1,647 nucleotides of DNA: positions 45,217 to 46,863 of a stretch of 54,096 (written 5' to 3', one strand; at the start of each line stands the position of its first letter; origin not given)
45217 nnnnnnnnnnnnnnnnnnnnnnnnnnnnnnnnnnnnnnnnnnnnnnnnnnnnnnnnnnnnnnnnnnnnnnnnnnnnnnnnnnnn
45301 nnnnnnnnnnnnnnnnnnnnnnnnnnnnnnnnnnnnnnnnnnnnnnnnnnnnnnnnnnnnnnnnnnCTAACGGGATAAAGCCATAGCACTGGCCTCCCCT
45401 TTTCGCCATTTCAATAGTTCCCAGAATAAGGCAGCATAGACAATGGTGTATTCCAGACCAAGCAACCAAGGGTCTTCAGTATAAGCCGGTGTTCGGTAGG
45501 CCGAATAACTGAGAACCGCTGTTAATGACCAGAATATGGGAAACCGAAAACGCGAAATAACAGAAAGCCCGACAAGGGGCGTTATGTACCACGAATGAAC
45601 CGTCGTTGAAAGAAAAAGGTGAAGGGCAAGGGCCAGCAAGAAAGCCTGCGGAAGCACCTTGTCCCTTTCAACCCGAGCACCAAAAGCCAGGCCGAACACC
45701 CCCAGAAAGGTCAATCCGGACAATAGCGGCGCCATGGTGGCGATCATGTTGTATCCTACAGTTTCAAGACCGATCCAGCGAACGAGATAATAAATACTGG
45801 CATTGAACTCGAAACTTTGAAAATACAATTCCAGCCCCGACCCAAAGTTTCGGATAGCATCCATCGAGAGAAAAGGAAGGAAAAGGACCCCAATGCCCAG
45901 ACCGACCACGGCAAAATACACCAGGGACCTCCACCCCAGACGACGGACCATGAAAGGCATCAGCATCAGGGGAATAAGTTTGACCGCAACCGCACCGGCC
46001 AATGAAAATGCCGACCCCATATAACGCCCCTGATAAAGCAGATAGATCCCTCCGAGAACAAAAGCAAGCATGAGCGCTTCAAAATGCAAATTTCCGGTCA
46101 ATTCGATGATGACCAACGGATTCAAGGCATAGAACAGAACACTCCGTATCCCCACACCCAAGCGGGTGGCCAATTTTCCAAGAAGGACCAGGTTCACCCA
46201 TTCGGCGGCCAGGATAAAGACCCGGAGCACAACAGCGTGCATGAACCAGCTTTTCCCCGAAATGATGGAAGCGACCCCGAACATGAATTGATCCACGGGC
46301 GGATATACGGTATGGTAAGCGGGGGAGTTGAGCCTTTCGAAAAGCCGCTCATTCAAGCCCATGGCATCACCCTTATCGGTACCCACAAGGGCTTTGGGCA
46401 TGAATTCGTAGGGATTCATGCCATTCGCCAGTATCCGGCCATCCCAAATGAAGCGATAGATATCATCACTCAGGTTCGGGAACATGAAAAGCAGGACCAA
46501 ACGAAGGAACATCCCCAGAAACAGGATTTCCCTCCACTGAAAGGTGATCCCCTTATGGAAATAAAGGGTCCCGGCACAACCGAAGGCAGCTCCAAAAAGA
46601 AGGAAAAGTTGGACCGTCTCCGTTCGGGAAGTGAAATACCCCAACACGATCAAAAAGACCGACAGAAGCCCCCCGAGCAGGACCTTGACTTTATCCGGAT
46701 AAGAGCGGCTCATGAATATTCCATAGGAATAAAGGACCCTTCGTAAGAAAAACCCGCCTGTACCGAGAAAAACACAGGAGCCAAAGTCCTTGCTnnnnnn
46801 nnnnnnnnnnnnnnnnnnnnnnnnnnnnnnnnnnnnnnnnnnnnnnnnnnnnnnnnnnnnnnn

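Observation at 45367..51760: Five-gene block coupling an NAD(P)H-flavoprotein and membrane polyferredoxin to a three-glycosyltransferase membrane glycosylation set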

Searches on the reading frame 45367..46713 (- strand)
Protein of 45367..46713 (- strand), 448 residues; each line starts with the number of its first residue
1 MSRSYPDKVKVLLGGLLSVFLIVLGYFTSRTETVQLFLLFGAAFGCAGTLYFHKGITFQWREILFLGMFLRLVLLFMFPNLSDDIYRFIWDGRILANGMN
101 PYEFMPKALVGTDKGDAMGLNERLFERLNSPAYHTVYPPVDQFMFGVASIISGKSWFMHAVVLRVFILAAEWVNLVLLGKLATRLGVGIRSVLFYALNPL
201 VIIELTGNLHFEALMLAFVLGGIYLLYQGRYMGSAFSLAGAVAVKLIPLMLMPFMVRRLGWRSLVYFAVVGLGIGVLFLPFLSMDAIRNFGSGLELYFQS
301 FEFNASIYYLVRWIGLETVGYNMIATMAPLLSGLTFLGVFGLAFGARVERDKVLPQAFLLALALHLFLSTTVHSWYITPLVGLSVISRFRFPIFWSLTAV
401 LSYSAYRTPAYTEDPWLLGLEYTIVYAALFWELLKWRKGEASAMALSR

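Call 3: search_protein_families(library=pfam, proteins=[window:45367-46713:-], max_evalue=0.01)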
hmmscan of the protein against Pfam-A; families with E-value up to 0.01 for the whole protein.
window:45367-46713:- (448 aa): 1 family
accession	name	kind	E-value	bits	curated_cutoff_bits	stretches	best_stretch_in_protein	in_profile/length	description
PF09594.16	GT87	-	0.0022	18.2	25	1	136-364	2-230/237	Glycosyltransferase family 87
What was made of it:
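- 45367..46713 (-): GT-C fold membrane glycosyltransferase of the MptA/MptB/PimE (GT87-like) kind (448 aa). GT87 18 bits, below its cut-off (call 3).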

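Call 4: search_protein_families(library=ncbifam, proteins=[window:45367-46713:-], max_evalue=0.01)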
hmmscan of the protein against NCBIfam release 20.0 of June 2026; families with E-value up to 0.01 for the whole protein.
window:45367-46713:- (448 aa): 2 families
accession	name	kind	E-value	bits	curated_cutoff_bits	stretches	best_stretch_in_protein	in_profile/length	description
NF038066.1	MptB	equivalog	4.7e-14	51.7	40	1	73-230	148-300/553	polyprenol phosphomannose-dependent alpha 1,6 mannosyltransferase MptB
TIGR03459.1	crt_membr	equivalog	1.9e-12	46.8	439.4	1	73-256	88-263/470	alpha-(1->6)-mannopyranosyltransferase A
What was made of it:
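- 45367..46713 (-): NF038066 MptB 51.7 bits (cut-off 40), covering only residues 73-230 (call 4).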

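Call 39: search_solved_structures(query=window:45367-46710:-, max_evalue=1)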
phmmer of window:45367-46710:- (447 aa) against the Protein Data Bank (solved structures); distinct sequences matched with E-value up to 1: 0.

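Call 49: find_homologous_proteins(query=window:45367-46710:-)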
Query window:45367-46710:- (447 aa): 7295 proteins with E <= 0.001 among 8000 candidates; the best 120 are listed.
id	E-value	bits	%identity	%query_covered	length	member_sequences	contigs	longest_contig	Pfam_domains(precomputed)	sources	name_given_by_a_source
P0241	9.8e-290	979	100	100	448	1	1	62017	PF26314.1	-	-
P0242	1.7e-105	372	49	96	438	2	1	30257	PF09594.17,PF26314.1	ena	-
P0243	1.8e-105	372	50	90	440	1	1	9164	PF09594.17,PF26314.1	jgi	jgi:alpha-1,6-mannosyltransferase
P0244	2.9e-104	368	45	99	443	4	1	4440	PF09594.17,PF26314.1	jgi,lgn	jgi:hypothetical protein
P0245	1.1e-103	366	45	95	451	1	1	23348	PF09594.17,PF26314.1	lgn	-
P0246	2.8e-103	365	46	96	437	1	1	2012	PF09594.17,PF26314.1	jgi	jgi:alpha-1,6-mannosyltransferase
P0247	7.0e-103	363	46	96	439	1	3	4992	PF09594.17,PF26314.1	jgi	jgi:alpha-1,6-mannosyltransferase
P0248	1.2e-102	362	48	92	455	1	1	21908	PF26314.1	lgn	-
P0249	3.6e-102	361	49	80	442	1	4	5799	PF09594.17,PF26314.1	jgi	jgi:alpha-1,6-mannosyltransferase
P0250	4.5e-102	361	42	95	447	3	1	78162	PF26314.1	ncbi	-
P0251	6.6e-102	360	45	98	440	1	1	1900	PF09594.17,PF26314.1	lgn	-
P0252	1.1e-101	359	44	98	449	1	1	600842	PF09594.17,PF26314.1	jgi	jgi:alpha-1,6-mannosyltransferase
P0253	6.3e-101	357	45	95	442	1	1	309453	PF09594.17,PF26314.1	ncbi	ncbi:MAG: glycosyltransferase 87 family protein [Adhaeribacter sp.]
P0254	1.6e-100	356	45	93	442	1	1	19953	PF09594.17,PF26314.1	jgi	jgi:alpha-1,6-mannosyltransferase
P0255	4.5e-100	354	46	97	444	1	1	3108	PF09594.17,PF26314.1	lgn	-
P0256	5.9e-100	354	46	96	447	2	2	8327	PF26314.1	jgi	jgi:alpha-1,6-mannosyltransferase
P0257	6.2e-100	354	46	83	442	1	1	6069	PF09594.17,PF26314.1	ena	-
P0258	8.3e-100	353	43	94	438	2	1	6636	PF26314.1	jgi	-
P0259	1.2e-99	353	45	97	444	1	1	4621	PF26314.1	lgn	-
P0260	1.3e-99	353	43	93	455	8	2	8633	PF26314.1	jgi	-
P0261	1.3e-99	352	45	95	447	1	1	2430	PF09594.17,PF26314.1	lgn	-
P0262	1.5e-99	352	45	94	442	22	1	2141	PF09594.17,PF26314.1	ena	-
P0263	1.7e-99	352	44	91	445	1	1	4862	PF26314.1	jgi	jgi:hypothetical protein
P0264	2.8e-99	351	44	96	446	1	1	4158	PF09594.17,PF26314.1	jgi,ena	-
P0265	3.8e-99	351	43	93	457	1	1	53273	PF26314.1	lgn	-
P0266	4.4e-99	351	43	99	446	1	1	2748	PF26314.1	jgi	jgi:alpha-1,6-mannosyltransferase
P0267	4.9e-99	351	50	83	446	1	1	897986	PF26314.1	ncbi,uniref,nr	ncbi:hypothetical protein [Adhaeribacter soli]|uniref:DUF2029 domain-containing protein n=1 Tax=Adha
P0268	5.4e-99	350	45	94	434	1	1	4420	PF09594.17,PF26314.1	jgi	-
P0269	6.4e-99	350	44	93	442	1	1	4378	PF09594.17,PF26314.1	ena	-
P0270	1.1e-98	349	44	93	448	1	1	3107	PF26314.1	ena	-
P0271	1.2e-98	349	46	96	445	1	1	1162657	PF26314.1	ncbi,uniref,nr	ncbi:hypothetical protein H9Q13_00165 [Pontibacter sp. JH31]|uniref:DUF2029 domain-containing protei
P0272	1.3e-98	349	45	93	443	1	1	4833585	PF26314.1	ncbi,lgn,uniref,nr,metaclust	ncbi:hypothetical protein [Adhaeribacter aquaticus]|uniref:hypothetical protein n=1 Tax=Adhaeribacte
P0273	1.4e-98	349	45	95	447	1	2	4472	PF09594.17,PF26314.1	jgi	jgi:alpha-1,6-mannosyltransferase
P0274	1.4e-98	349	47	96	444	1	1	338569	PF09594.17,PF26314.1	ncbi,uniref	ncbi:glycosyltransferase 87 family protein [Pontibacter populi]|uniref:Glycosyltransferase 87 family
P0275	1.9e-98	349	46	93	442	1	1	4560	PF09594.17,PF26314.1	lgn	-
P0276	2.6e-98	348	45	95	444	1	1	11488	PF26314.1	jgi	jgi:alpha-1,6-mannosyltransferase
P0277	3.1e-98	348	46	91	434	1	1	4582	PF09594.17,PF26314.1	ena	-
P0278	5.2e-98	347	47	94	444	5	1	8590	PF09594.17,PF26314.1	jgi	jgi:alpha-1,6-mannosyltransferase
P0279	5.2e-98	347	42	99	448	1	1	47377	PF09594.17,PF26314.1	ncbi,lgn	-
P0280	8.3e-98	347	44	93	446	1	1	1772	PF09594.17,PF26314.1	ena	-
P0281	9.0e-98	346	45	100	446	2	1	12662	PF09594.17,PF26314.1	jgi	-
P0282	1.1e-97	346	45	93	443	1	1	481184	PF09594.17,PF26314.1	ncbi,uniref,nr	ncbi:glycosyltransferase 87 family protein [Pontibacter vulgaris]|uniref:glycosyltransferase 87 fami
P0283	1.1e-97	346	42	94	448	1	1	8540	PF09594.17,PF26314.1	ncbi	-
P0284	1.1e-97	346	45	82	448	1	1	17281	PF26314.1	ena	-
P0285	1.3e-97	346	43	98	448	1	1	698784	PF26314.1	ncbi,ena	-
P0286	1.8e-97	345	45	97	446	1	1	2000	PF26314.1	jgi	-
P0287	1.9e-97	345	46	92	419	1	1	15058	PF09594.17,PF26314.1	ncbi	-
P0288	2.4e-97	345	46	92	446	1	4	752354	PF09594.17,PF26314.1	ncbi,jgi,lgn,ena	jgi:hypothetical protein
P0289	3.0e-97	345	46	96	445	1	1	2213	PF26314.1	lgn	-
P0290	3.1e-97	345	45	93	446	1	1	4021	PF26314.1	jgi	jgi:hypothetical protein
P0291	3.5e-97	344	45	93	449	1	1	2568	PF09594.17,PF26314.1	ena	-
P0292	3.8e-97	344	50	79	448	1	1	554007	PF26314.1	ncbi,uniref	ncbi:hypothetical protein [Adhaeribacter terreus]|uniref:DUF2029 domain-containing protein n=1 Tax=A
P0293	3.8e-97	344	42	97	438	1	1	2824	PF26314.1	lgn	-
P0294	4.1e-97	344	48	93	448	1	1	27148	PF09594.17,PF26314.1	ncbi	ncbi:DUF2029 domain-containing protein [soil metagenome]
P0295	6.2e-97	344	42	96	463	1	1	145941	PF26314.1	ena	-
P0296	1.2e-96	343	47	89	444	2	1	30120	PF09594.17,PF26314.1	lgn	-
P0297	1.4e-96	342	45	94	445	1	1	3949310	PF09594.17,PF26314.1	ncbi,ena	-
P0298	1.5e-96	342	43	93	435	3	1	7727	PF26314.1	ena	-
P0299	1.5e-96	342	45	93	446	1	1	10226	PF26314.1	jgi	-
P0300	1.6e-96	342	43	96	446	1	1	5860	PF26314.1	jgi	jgi:alpha-1,6-mannosyltransferase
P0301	1.7e-96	342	47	91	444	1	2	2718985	PF09594.17,PF26314.1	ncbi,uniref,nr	ncbi:DUF2029 domain-containing protein [Pontibacter sp. KCTC 32443]|uniref:glycosyltransferase 87 fa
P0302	1.8e-96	342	45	93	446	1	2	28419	PF26314.1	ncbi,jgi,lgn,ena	-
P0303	1.9e-96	342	42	93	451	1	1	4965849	PF26314.1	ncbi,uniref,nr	ncbi:hypothetical protein [Pontibacter russatus]|uniref:hypothetical protein n=1 Tax=Pontibacter rus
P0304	1.9e-96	342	44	93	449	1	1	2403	PF09594.17,PF26314.1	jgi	jgi:hypothetical protein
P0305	2.2e-96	342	43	95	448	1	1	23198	PF09594.17,PF26314.1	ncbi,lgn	-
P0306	2.7e-96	342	44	94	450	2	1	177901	PF09594.17,PF26314.1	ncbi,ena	-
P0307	2.9e-96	341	43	90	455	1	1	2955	PF09594.17,PF26314.1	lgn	-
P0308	3.4e-96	341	44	91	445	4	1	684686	PF09594.17,PF26314.1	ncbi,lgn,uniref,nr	ncbi:uncharacterized protein DUF2029 [Pontibacter mucosus]|uniref:Uncharacterized protein DUF2029 n=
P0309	3.8e-96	341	44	96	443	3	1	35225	PF09594.17,PF26314.1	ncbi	ncbi:hypothetical protein OB13_02365 [Pontibacter sp. HJ8]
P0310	4.3e-96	341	46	82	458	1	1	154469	PF09594.17,PF26314.1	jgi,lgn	jgi:hypothetical protein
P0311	5.2e-96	341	49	83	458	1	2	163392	PF26314.1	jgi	jgi:alpha-1,6-mannosyltransferase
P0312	6.8e-96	340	47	84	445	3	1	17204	PF26314.1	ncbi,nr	ncbi:MAG: hypothetical protein LPK09_10985 [Hymenobacteraceae bacterium]|nr:hypothetical protein [Hy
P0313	8.1e-96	340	43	94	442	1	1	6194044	PF09594.17,PF26314.1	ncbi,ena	-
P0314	8.2e-96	340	48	82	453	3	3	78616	PF26314.1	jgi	jgi:alpha-1,6-mannosyltransferase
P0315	1.0e-95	340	43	96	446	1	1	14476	PF26314.1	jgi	jgi:alpha-1,6-mannosyltransferase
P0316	1.1e-95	339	44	94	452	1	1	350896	PF09594.17,PF26314.1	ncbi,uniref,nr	ncbi:glycosyltransferase 87 family protein [Pontibacter pamirensis]|uniref:glycosyltransferase 87 fa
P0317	1.2e-95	339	42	95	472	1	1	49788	PF09594.17,PF26314.1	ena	-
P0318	1.5e-95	339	47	89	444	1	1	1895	PF09594.17,PF26314.1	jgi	jgi:alpha-1,6-mannosyltransferase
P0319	1.9e-95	339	45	82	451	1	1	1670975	PF09594.17,PF26314.1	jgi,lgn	jgi:hypothetical protein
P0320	1.9e-95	339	45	94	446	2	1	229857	PF09594.17,PF26314.1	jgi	jgi:alpha-1,6-mannosyltransferase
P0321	2.1e-95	339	44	92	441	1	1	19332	PF09594.17,PF26314.1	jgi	jgi:hypothetical protein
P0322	2.1e-95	339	45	83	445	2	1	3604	PF26314.1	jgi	-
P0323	2.1e-95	339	42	96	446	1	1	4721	PF26314.1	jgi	jgi:alpha-1,6-mannosyltransferase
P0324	2.3e-95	338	41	94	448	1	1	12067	PF26314.1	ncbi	-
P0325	2.9e-95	338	44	95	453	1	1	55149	PF26314.1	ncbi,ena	-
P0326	3.0e-95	338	44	92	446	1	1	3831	PF26314.1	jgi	-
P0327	3.1e-95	338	44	82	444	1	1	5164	PF09594.17,PF26314.1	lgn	-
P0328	3.3e-95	338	43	97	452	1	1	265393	PF09594.17,PF26314.1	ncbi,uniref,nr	ncbi:DUF2029 domain-containing protein [Pontibacter diazotrophicus]|uniref:DUF2029 domain-containing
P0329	3.5e-95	338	43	95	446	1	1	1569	PF26314.1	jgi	jgi:hypothetical protein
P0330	3.6e-95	338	44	92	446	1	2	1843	PF26314.1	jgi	jgi:alpha-1,6-mannosyltransferase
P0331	3.8e-95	338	43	95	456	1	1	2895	PF09594.17,PF26314.1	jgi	jgi:alpha-1,6-mannosyltransferase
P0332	4.8e-95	337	44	94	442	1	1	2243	PF09594.17,PF26314.1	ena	-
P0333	4.8e-95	337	42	98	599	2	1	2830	PF26314.1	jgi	jgi:alpha-1,6-mannosyltransferase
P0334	4.8e-95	337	44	82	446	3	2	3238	PF26314.1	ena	-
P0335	5.3e-95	337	45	96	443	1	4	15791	PF26314.1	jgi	jgi:alpha-1,6-mannosyltransferase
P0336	5.4e-95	337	45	96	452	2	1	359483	PF26314.1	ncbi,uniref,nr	ncbi:hypothetical protein I0P70_06605 [Pontibacter sp. FD36]|uniref:hypothetical protein n=1 Tax=Pon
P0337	5.4e-95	337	42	96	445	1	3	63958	PF26314.1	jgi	jgi:alpha-1,6-mannosyltransferase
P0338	5.6e-95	337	45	92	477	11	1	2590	PF26314.1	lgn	-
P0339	5.7e-95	337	42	82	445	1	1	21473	PF09594.17,PF26314.1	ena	-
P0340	5.8e-95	337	43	97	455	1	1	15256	PF26314.1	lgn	-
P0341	5.8e-95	337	46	78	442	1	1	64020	PF26314.1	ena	-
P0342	6.0e-95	337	43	93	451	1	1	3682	PF26314.1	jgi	jgi:hypothetical protein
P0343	6.0e-95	337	45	93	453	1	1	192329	PF26314.1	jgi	-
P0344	6.9e-95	337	41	100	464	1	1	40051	PF26314.1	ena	-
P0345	7.2e-95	337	44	96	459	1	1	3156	PF09594.17,PF26314.1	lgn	-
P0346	8.0e-95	337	44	89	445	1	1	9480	PF09594.17,PF26314.1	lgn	-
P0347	8.8e-95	337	46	82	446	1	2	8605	PF09594.17,PF26314.1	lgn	-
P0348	9.5e-95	336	44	92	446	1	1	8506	PF26314.1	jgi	-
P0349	1.1e-94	336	45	93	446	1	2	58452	PF09594.17,PF26314.1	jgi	jgi:alpha-1,6-mannosyltransferase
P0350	1.2e-94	336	42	96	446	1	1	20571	PF26314.1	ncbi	ncbi:MAG: hypothetical protein WCD72_05815 [Dehalococcoidia bacterium]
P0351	1.2e-94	336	43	93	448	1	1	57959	PF26314.1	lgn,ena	-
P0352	1.2e-94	336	47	75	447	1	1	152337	PF26314.1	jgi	jgi:alpha-1,6-mannosyltransferase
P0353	1.3e-94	336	43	99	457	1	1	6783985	PF09594.17,PF26314.1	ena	-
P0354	1.3e-94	336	44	83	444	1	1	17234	PF09594.17,PF26314.1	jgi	-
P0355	1.4e-94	336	42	96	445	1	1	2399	PF26314.1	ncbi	-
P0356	1.5e-94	336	44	98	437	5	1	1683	PF09594.17,PF26314.1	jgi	jgi:alpha-1,6-mannosyltransferase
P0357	1.6e-94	336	43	98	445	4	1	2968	PF09594.17,PF26314.1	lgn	-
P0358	1.9e-94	335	43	94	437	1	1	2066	PF26314.1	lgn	-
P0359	1.9e-94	335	46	89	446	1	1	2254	PF09594.17,PF26314.1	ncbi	-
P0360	2.0e-94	335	45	96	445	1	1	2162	PF26314.1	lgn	-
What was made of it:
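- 45367..46713 (-): The precomputed Pfam hit is PF26314 MptA_B_family (call 49).
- On GT-C mannosyltransferases of the MptA/MptB/PimE (GT87) kind: The precomputed PF26314 MptA_B_family hit is present (calls 3, 4, 49).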

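Call 50: find_encoding_contigs(protein=P0303, flank=10000, max_places=1)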
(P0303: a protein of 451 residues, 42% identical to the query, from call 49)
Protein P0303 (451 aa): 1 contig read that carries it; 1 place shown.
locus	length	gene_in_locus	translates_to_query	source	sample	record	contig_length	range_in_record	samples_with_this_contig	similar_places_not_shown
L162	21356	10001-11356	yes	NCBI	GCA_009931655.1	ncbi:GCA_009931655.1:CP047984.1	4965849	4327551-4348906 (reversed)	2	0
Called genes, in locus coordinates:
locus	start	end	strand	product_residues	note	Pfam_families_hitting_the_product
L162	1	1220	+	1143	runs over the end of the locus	PF02384:N6_Mtase (faint), PF07669:Eco57I, PF18135:Type_ISP_C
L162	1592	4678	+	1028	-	PF07995:GSDH, PF18911:PKD_4, PF00801:PKD (weak), PF00034:Cytochrom_C, PF03422:CBM_6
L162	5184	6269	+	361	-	PF01408:GFO_IDH_MocA, PF02894:GFO_IDH_MocA_C, PF22725:GFO_IDH_MocA_C3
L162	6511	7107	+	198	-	-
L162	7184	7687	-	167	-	PF00578:AhpC-TSA, PF08534:Redoxin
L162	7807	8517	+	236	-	PF13641:Glyco_tranf_2_3, PF00535:Glycos_transf_2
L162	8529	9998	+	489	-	PF13506:Glyco_transf_21, PF00535:Glycos_transf_2, PF13641:Glyco_tranf_2_3, PF13632:Glyco_trans_2_3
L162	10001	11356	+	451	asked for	PF26314:MptA_B_family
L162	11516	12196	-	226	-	PF09365:DUF2461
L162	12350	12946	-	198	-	PF09837:DUF2064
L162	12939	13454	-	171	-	PF00581:Rhodanese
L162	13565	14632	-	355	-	PF04055:Radical_SAM, PF12345:DUF3641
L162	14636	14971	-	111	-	PF02627:CMD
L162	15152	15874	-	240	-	PF09837:DUF2064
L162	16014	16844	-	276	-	PF10099:RskA_C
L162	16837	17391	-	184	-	PF07638:Sigma70_ECF (faint), PF04542:Sigma70_r2, PF08281:Sigma70_r4_2, PF04545:Sigma70_r4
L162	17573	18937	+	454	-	PF00171:Aldedh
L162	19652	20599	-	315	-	PF01261:AP_endonuc_2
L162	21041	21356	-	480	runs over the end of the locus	PF07394:DUF1501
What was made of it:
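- In Pontibacter russatus the trio abuts the ArsS set with no pair within 10 kb (call 50).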

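Call 51: find_encoding_contigs(protein=P0350, flank=10000, max_places=1)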
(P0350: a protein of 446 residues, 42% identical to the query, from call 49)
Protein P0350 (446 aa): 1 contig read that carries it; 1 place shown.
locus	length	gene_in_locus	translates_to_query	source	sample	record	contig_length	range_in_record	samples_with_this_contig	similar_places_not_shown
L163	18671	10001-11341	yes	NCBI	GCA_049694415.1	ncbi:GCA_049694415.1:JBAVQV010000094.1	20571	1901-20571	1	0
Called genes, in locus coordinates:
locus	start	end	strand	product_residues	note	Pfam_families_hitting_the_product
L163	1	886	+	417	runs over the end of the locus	PF13458:Peripla_BP_6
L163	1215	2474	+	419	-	PF13458:Peripla_BP_6, PF13433:Peripla_BP_5 (faint)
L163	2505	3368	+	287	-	PF02653:BPD_transp_2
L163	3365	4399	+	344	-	PF02653:BPD_transp_2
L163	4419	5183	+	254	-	PF00005:ABC_tran, PF13304:AAA_21 (faint), PF12399:BCA_ABC_TP_C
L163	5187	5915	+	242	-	PF00005:ABC_tran, PF13304:AAA_21 (faint)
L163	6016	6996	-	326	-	PF04055:Radical_SAM, PF12345:DUF3641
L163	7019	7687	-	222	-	PF01983:CofC, PF09837:DUF2064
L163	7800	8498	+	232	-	PF00535:Glycos_transf_2, PF13641:Glyco_tranf_2_3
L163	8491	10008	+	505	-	PF13506:Glyco_transf_21, PF13641:Glyco_tranf_2_3, PF00535:Glycos_transf_2, PF13632:Glyco_trans_2_3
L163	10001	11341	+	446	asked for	PF26314:MptA_B_family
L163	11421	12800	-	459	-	PF00149:Metallophos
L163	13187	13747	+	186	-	PF02525:Flavodoxin_2, PF03358:FMN_red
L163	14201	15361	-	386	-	PF04055:Radical_SAM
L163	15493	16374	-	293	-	PF04055:Radical_SAM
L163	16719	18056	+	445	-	PF03951:Gln-synt_N, PF00120:Gln-synt_C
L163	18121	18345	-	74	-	-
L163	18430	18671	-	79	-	?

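Call 52: find_encoding_contigs(protein=P0353, flank=10000, max_places=1)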
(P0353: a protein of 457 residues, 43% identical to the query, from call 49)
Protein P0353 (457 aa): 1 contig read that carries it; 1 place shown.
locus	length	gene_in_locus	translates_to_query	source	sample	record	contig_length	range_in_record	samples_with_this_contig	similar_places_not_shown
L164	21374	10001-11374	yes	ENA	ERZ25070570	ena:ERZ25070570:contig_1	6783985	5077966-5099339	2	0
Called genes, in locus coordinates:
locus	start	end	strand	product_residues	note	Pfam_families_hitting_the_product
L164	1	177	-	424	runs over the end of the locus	PF02812:ELFV_dehydrog_N, PF00208:ELFV_dehydrog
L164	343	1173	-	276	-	PF01148:CTP_transf_1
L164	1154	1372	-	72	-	PF09413:DUF2007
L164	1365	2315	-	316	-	PF02517:Rce1-like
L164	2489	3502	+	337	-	PF01207:Dus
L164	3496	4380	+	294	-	PF00892:EamA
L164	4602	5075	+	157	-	PF09988:DUF2227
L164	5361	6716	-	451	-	PF14322:SusD-like_3, PF07980:SusD_RagB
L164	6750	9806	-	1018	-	PF13620:CarboxypepD_reg, PF13715:CarbopepD_reg_2, PF07715:Plug, PF00593:TonB_dep_Rec_b-barrel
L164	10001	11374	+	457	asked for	PF26314:MptA_B_family, PF09594:GT87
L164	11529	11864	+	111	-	PF02627:CMD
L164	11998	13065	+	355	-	PF04055:Radical_SAM, PF12345:DUF3641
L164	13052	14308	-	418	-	PF02386:TrkH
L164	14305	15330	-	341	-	PF00294:PfkB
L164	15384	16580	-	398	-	PF00155:Aminotran_1_2, PF01041:DegT_DnrJ_EryC1 (weak)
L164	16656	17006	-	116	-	-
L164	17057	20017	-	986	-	PF04851:ResIII (weak), PF00176:SNF2-rel_dom, PF00271:Helicase_C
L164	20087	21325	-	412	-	PF12704:MacB_PCD (weak), PF02687:FtsX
